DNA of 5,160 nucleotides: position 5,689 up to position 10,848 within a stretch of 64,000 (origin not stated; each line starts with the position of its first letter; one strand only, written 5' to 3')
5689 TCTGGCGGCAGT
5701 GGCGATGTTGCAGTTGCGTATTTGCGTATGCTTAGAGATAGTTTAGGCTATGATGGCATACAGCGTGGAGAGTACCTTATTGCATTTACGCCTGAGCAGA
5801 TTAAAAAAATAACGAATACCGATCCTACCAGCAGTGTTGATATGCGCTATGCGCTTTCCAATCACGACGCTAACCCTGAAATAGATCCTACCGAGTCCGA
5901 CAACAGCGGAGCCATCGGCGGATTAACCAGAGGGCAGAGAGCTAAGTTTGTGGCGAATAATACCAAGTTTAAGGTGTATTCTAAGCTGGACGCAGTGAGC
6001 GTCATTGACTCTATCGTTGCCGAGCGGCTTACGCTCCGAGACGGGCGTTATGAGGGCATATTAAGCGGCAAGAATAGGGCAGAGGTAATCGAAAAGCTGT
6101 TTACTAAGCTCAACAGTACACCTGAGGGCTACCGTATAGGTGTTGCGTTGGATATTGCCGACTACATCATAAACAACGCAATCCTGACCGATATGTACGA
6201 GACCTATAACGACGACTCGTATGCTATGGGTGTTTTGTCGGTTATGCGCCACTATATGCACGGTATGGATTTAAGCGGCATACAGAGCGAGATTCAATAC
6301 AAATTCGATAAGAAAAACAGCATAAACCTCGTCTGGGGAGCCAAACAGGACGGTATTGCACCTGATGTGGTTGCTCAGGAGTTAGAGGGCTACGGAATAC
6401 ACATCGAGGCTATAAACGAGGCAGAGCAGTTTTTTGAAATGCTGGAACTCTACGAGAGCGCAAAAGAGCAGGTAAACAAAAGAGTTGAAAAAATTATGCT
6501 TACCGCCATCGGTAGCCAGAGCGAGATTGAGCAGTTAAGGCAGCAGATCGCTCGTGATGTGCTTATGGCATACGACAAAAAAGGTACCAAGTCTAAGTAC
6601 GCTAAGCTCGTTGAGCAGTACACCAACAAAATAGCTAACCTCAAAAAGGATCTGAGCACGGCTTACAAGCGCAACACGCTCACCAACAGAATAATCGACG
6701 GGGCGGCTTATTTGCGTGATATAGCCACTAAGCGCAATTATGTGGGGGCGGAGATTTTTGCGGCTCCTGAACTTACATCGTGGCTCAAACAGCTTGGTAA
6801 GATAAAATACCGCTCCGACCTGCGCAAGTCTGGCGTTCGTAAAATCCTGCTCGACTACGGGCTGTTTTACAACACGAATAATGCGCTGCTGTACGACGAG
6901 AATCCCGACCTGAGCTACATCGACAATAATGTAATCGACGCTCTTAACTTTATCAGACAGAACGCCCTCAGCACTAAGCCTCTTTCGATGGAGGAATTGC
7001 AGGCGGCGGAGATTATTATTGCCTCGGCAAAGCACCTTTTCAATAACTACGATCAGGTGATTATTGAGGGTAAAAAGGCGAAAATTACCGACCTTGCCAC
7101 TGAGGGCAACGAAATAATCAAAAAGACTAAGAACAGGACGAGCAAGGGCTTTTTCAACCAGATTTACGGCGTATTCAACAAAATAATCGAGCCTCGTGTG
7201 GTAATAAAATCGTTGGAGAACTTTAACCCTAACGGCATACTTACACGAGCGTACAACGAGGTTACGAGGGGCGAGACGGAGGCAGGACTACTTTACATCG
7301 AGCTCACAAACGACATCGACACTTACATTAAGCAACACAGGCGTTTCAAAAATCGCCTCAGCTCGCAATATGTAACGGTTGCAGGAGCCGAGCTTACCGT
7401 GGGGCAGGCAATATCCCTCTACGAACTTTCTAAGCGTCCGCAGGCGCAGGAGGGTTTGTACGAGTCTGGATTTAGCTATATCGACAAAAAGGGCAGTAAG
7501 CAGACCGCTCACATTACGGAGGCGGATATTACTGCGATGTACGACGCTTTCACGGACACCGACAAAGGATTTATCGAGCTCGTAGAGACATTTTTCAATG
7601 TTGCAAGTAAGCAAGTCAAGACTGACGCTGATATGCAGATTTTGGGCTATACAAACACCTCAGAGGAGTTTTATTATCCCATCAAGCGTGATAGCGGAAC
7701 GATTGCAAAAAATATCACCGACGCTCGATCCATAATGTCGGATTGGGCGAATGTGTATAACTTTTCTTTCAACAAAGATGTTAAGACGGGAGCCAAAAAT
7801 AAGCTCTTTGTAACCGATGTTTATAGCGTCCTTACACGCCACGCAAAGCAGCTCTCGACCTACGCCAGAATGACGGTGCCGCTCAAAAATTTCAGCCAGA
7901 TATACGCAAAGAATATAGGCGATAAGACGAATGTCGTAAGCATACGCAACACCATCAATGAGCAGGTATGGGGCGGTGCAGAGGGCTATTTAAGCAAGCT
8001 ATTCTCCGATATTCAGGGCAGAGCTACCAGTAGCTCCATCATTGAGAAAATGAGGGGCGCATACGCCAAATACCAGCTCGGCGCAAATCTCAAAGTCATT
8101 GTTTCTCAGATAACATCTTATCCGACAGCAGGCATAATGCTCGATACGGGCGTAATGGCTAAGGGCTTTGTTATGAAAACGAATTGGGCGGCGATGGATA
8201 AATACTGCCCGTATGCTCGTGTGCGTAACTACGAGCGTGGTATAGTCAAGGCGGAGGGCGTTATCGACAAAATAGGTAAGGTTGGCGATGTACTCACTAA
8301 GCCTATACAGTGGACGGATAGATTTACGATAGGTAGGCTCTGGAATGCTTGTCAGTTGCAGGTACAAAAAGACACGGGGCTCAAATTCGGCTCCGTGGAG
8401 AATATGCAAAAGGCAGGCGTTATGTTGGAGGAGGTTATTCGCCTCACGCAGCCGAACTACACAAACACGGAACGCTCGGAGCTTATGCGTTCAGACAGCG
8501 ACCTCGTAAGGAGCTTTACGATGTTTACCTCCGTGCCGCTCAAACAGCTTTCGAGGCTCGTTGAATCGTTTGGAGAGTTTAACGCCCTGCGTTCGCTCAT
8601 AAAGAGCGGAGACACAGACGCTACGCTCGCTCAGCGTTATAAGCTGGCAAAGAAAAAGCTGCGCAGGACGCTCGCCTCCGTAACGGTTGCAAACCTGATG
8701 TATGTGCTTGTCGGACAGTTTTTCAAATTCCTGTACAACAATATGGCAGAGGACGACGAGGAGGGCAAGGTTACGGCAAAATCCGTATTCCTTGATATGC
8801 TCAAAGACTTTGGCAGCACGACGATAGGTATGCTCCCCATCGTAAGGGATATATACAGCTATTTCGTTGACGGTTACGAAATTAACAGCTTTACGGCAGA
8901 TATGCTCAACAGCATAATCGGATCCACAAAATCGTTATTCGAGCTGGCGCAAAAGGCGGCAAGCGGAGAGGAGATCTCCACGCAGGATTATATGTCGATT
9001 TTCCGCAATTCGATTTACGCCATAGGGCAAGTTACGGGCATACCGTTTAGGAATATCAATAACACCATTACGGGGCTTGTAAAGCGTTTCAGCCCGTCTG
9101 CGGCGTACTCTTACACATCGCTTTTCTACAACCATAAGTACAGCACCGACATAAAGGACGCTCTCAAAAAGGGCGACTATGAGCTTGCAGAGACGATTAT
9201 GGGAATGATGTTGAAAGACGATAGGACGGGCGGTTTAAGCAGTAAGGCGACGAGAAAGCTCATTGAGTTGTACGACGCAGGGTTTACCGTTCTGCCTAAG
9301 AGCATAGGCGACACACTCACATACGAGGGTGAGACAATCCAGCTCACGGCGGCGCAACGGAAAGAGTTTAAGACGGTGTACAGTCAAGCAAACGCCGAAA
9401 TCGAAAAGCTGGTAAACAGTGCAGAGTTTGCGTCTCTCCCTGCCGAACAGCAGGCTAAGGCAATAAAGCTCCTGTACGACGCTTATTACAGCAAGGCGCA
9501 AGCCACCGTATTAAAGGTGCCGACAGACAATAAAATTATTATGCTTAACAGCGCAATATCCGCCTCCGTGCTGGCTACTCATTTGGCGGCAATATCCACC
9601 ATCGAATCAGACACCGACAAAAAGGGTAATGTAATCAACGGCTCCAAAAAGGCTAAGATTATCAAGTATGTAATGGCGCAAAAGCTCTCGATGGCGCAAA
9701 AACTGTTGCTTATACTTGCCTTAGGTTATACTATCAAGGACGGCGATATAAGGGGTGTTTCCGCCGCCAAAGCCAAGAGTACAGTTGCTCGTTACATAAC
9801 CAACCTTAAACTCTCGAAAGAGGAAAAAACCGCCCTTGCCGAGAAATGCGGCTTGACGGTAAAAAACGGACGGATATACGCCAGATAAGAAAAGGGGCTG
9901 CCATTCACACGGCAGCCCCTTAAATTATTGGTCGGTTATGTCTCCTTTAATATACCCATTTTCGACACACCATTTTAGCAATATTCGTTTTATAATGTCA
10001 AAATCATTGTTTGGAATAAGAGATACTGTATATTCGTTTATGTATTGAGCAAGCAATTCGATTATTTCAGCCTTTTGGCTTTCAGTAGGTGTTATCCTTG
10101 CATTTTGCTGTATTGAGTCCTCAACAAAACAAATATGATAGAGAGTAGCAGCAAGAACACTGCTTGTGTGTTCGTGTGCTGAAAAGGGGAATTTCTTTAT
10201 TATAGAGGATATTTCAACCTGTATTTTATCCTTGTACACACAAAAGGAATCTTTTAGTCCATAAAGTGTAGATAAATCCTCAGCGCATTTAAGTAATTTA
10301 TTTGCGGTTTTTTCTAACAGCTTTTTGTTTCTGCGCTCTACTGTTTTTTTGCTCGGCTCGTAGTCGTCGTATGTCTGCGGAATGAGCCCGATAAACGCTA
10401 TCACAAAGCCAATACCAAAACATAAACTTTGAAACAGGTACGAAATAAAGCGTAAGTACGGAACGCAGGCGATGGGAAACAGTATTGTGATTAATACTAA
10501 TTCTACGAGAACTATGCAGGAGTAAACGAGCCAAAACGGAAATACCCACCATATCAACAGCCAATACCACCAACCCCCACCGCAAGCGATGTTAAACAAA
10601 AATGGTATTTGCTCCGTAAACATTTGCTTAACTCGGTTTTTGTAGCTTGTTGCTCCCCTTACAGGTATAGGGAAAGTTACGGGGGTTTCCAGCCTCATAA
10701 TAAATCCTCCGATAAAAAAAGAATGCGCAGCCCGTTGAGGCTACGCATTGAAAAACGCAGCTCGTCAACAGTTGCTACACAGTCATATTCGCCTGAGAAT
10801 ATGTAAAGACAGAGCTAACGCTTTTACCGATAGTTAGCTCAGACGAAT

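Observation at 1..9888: Giant (>3,290 aa) polyvalent protein with a zincin domain and effector-like modules punctuated by a recurring RYAL linker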

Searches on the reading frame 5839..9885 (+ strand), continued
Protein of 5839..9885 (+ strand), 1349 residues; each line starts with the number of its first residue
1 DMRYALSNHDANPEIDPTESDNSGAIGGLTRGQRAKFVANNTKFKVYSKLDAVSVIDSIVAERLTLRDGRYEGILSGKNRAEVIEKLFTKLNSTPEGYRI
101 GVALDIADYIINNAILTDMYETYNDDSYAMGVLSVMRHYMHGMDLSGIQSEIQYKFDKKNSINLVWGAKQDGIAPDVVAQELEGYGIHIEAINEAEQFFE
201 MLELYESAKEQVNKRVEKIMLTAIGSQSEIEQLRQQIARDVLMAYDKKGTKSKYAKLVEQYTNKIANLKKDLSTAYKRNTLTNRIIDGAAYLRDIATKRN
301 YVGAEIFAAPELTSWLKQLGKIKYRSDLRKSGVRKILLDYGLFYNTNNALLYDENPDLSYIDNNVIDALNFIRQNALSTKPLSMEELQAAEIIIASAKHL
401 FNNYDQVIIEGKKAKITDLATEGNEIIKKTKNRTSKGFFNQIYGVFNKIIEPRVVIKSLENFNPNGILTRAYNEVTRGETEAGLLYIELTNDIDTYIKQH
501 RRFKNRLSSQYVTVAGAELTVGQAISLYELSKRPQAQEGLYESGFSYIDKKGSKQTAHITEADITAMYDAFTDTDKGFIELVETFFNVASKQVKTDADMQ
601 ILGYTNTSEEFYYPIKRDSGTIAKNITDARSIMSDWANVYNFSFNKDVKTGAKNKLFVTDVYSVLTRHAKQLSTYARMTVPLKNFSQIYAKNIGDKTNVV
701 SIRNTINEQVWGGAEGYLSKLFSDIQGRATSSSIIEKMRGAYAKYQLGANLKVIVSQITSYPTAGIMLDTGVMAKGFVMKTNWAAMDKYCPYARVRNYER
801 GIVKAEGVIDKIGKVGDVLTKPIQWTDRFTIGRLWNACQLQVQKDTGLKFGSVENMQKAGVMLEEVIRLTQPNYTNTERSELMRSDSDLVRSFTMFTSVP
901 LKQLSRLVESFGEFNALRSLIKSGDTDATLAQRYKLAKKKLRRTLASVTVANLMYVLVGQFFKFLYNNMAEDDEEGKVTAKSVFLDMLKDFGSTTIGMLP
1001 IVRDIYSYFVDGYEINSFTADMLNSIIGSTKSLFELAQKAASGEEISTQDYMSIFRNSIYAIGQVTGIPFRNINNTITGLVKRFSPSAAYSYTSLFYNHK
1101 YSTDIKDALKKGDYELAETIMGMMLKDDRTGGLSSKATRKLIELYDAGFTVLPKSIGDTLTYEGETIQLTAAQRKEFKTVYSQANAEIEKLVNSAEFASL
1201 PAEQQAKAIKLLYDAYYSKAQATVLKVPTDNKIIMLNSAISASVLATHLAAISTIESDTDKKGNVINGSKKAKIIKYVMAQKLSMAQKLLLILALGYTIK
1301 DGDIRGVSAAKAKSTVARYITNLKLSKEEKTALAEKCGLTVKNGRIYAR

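Call 66: fold_search(model_id=the predicted structure, library=viral)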
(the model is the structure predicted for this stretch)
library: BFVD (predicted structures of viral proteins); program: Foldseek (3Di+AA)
matches with E <= 10: 323; with E <= 0.001: 68
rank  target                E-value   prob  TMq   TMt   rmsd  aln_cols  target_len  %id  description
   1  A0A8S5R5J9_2          1.5e-53  1.00  0.53  0.50  26.3      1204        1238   29  Uncharacterized protein [Myoviridae sp. ctxbQ4]
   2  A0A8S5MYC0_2          5.2e-51  1.00  0.65  0.53  27.8      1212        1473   30  Nuclease [Myoviridae sp. ctRRy11]
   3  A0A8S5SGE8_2          4.3e-23  1.00  0.46  0.39  24.6      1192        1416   16  Nuclease [Podoviridae sp. ctZih56]
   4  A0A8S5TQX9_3          8.9e-22  1.00  0.50  0.53  16.1      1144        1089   16  Uncharacterized protein [Myoviridae sp. ctY1522]
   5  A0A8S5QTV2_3          2.6e-21  1.00  0.51  0.57  10.8      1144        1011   17  Nuclease [Podoviridae sp. ctKS020]
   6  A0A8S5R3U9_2          7.5e-21  1.00  0.41  0.42  26.1      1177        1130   18  Nuclease [Siphoviridae sp. ctdm01]
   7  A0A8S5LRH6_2          2.5e-20  1.00  0.45  0.50  18.1      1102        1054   18  Uncharacterized protein [Myoviridae sp. ctSGr1]
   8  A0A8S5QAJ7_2          3.3e-20  1.00  0.45  0.42  20.5      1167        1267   18  Phage MuF C-terminal domain-containing protein [Podoviridae sp. ctZ5d16]
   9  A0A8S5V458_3          1.3e-19  1.00  0.45  0.49  23.0      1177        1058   17  PolyVal ADP-Ribosyltransferase [Myoviridae sp. ct8iP21]
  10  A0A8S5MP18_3          1.4e-19  1.00  0.45  0.49  19.5      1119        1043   17  PolyVal ADP-ribosyltransferase [Siphoviridae sp. ctLR131]
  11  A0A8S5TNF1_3          3.6e-19  1.00  0.42  0.41  36.3      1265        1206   16  Large polyvalent protein-associated domain-containing protein [Podoviridae sp. ct90d35]
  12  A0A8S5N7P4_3          7.3e-18  1.00  0.44  0.44  18.8      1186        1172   17  Nuclease [Myoviridae sp. ctiBE32]
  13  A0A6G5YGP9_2          1.5e-11  1.00  0.38  0.41  14.4       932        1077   13  (no name in the UniProt tables at hand)
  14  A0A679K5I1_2          3.2e-11  1.00  0.34  0.43  17.9       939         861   12  (no name in the UniProt tables at hand)
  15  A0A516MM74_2          4.9e-11  1.00  0.37  0.45  18.9       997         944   12  (no name in the UniProt tables at hand)
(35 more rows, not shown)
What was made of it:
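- The C-core fold is shared by 68 BFVD fragments of giant phage proteins named after polyvalent domains (call 66).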

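Call 67: find_related_loci(query=window:6400-9885:+, collection=genome_contigs, flank=10000)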
Query window:6400-9885:+ (1162 aa) in genome_contigs; peptide patterns used: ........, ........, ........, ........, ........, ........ (x = any residue, [..] = any of these).
29 stretches matched a pattern; 10 encode a relative of the query (tblastn E <= 1e-3); 9 distinct loci.
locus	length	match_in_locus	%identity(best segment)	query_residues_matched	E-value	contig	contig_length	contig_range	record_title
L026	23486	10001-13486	90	1-1162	0e+0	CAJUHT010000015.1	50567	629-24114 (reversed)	MAG TPA_asm: uncultured Christensenella sp. isolate MGBC128948 genome assembly, contig: MGBC128948.15, whole genome shot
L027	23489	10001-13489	89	1-1162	0e+0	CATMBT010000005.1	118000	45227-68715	MAG TPA_asm: uncultured Christensenella sp. isolate MGG00234_1678865633 genome assembly, contig: C4_47, whole genome sho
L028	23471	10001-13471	66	1-1159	0e+0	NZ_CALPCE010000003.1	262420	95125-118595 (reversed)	Anaerocaecibacter muris strain CLA-AA-M11 NODE_3_length_262420_cov_459.859973, whole genome shotgun sequence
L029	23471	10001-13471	66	1-1159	0e+0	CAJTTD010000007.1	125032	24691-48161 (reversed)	MAG TPA_asm: uncultured Christensenella sp. isolate MGBC108895 genome assembly, contig: MGBC108895.7, whole genome shotg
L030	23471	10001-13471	66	1-1159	0e+0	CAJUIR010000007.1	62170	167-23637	MAG TPA_asm: uncultured Christensenellaceae bacterium isolate MGBC152421 genome assembly, contig: MGBC152421.7, whole ge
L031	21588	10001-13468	65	2-1159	0e+0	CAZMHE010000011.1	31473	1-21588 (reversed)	MAG TPA_asm: uncultured Sangeribacter sp. isolate SRP199465_co2_596 genome assembly, contig: NODE_3512_length_31473_cov_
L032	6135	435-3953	57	1-1159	0e+0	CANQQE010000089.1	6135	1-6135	MAG: uncultured Muribaculaceae bacterium isolate Lapin-011__bin93 genome assembly, contig: Lapin-011__NODE_15570_length_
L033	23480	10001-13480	76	1-1160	0e+0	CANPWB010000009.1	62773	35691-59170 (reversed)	MAG: uncultured Clostridia bacterium isolate Lapin-001__bin22 genome assembly, contig: Lapin-001__NODE_665_length_62773_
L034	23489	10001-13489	60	1-1160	0e+0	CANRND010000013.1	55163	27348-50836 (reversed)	MAG: uncultured Clostridia bacterium isolate Lapin-030__bin27 genome assembly, contig: Lapin-030__NODE_853_length_55163_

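Call 73: search_protein_families(library=pfam, proteins=[L026:6032-9400:+, L029:4538-9520:+, L033:5675-9367:+], max_evalue=0.001)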
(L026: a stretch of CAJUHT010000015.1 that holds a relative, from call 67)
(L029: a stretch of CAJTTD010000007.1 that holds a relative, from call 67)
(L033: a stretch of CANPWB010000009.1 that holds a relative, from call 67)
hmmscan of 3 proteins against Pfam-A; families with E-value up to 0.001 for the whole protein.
L026:6032-9400:+ (1123 aa): 3 families
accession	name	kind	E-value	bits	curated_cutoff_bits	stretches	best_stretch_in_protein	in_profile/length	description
PF18814.6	PBECR5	-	8.6e-43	147.3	25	1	198-381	9-187/239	phage-Barnase-EndoU-ColicinE5/D-RelE like nuclease5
PF18760.7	ART-PolyVal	-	6.3e-32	111.7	31.2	2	950-1122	1-127/140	ADP-Ribosyltransferase in polyvalent proteins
PF18798.6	LPD3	-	3.5e-11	43.7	27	1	24-126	2-106/114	Large polyvalent protein-associated domain 3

L029:4538-9520:+ (1661 aa): 5 families
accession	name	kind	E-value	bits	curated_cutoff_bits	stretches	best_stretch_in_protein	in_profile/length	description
PF18760.7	ART-PolyVal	-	2.2e-62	210.4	31.2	2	746-891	1-139/140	ADP-Ribosyltransferase in polyvalent proteins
PF18814.6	PBECR5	-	1.3e-48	166.4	25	1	185-379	7-200/239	phage-Barnase-EndoU-ColicinE5/D-RelE like nuclease5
PF18812.6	PBECR3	-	2.8e-13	50.2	30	1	16-129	2-111/115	phage-Barnase-EndoU-ColicinE5/D-RelE like nuclease3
PF13151.12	DUF3990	-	6.9e-05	23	32.2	0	754-796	3-46/152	Protein of unknown function (DUF3990)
PF00644.27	PARP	-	0.00023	21.1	26.7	0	1143-1206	38-104/199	Poly(ADP-ribose) polymerase catalytic domain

L033:5675-9367:+ (1231 aa): 5 families
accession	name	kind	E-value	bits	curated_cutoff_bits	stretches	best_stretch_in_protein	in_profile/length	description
PF18814.6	PBECR5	-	8e-57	193.3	25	1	160-410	9-232/239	phage-Barnase-EndoU-ColicinE5/D-RelE like nuclease5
PF18760.7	ART-PolyVal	-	6.6e-34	118.1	31.2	2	712-864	1-139/140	ADP-Ribosyltransferase in polyvalent proteins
PF13151.12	DUF3990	-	4.1e-12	46.5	32.2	2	719-762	2-45/152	Protein of unknown function (DUF3990)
PF00644.27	PARP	-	1.6e-05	25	26.7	0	710-761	45-102/199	Poly(ADP-ribose) polymerase catalytic domain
PF13489.12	Methyltransf_23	-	0.0001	22.6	27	1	1-91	27-123/164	Methyltransferase domain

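Call 74: search_protein_families(library=ncbifam, proteins=[window:5839-9885:+], max_evalue=0.01)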
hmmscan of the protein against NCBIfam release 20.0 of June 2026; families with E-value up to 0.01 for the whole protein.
window:5839-9885:+ (1349 aa): 0 families

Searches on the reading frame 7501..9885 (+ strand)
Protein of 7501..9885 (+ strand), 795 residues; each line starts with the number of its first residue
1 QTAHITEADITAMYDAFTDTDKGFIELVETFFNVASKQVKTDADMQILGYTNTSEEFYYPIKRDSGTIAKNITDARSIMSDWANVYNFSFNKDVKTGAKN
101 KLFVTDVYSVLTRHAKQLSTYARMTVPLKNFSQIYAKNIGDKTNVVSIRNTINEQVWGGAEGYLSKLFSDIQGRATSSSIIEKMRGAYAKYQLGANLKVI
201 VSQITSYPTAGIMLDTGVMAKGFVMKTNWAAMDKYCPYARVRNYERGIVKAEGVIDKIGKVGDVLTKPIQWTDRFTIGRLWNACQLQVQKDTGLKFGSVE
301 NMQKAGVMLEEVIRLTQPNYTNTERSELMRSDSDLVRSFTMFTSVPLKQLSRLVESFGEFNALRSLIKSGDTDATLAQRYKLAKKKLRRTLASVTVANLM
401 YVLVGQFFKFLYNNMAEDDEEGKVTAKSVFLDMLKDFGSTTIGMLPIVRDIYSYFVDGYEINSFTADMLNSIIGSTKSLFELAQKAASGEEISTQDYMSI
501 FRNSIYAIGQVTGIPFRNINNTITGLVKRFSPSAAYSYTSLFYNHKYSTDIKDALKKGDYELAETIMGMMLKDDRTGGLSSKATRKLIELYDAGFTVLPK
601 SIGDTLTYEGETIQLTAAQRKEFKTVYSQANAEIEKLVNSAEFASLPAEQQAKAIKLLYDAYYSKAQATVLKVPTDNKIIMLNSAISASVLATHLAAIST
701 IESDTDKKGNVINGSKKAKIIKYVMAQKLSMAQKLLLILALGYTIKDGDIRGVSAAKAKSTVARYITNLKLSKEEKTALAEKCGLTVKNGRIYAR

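Call 6: search_protein_families(library=pfam, proteins=[window:7501-9885:+], max_evalue=1)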
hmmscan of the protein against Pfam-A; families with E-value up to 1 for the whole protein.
window:7501-9885:+ (795 aa): 0 families

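Call 75: search_protein_families(library=phrogs, proteins=[window:7501-9885:+], max_evalue=0.01)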
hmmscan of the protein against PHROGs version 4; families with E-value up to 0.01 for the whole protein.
window:7501-9885:+ (795 aa): 2 families
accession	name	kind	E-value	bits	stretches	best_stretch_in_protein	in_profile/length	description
phrog_22978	-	unknown function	8.5e-35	120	1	2-527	2637-3148/3513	-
phrog_9880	-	unknown function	0.00081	17.9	1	311-529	2002-2206/2231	-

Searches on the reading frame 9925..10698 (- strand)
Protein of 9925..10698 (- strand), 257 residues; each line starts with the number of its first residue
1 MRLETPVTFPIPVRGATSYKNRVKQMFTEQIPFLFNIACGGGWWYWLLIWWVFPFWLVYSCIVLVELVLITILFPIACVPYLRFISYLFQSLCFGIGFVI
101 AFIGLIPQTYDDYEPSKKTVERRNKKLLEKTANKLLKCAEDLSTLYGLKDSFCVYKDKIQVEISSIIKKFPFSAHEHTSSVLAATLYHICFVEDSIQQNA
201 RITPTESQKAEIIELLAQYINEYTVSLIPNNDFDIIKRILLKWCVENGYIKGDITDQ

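Call 10: search_protein_families(library=phrogs, proteins=[window:9925-10698:-], max_evalue=0.001)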
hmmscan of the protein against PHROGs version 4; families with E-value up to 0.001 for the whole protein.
window:9925-10698:- (257 aa): 0 families

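Call 16: find_encoding_contigs(protein=window:9925-10698:-, flank=10000, max_places=4)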
Protein window:9925-10698:- (257 aa): 5 contigs read that carry it; 3 places shown.
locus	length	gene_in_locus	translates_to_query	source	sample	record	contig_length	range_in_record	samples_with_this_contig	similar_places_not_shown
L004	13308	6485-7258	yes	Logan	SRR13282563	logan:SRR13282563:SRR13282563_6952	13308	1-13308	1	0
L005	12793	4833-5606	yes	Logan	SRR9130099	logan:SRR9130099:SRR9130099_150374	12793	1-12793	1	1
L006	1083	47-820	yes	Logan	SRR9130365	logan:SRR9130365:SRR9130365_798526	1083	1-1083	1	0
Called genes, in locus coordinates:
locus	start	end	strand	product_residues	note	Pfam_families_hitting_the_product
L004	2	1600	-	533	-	?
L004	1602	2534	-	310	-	-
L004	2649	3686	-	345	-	-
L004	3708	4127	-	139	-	-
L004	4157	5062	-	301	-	-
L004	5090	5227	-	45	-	-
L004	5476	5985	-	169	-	PF13876:Phage_gp49_66, PF11195:Tad2-like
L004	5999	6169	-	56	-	-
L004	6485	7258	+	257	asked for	-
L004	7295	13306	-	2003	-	?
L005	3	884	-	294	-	?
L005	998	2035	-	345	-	-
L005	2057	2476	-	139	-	-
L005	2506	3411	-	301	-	-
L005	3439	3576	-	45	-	-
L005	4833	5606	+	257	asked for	-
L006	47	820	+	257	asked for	-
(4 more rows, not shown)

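Call 50: search_protein_families(library=pfam, proteins=[window:9925-10698:-], max_evalue=0.01)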
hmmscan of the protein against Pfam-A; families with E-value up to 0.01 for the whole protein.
window:9925-10698:- (257 aa): 0 families
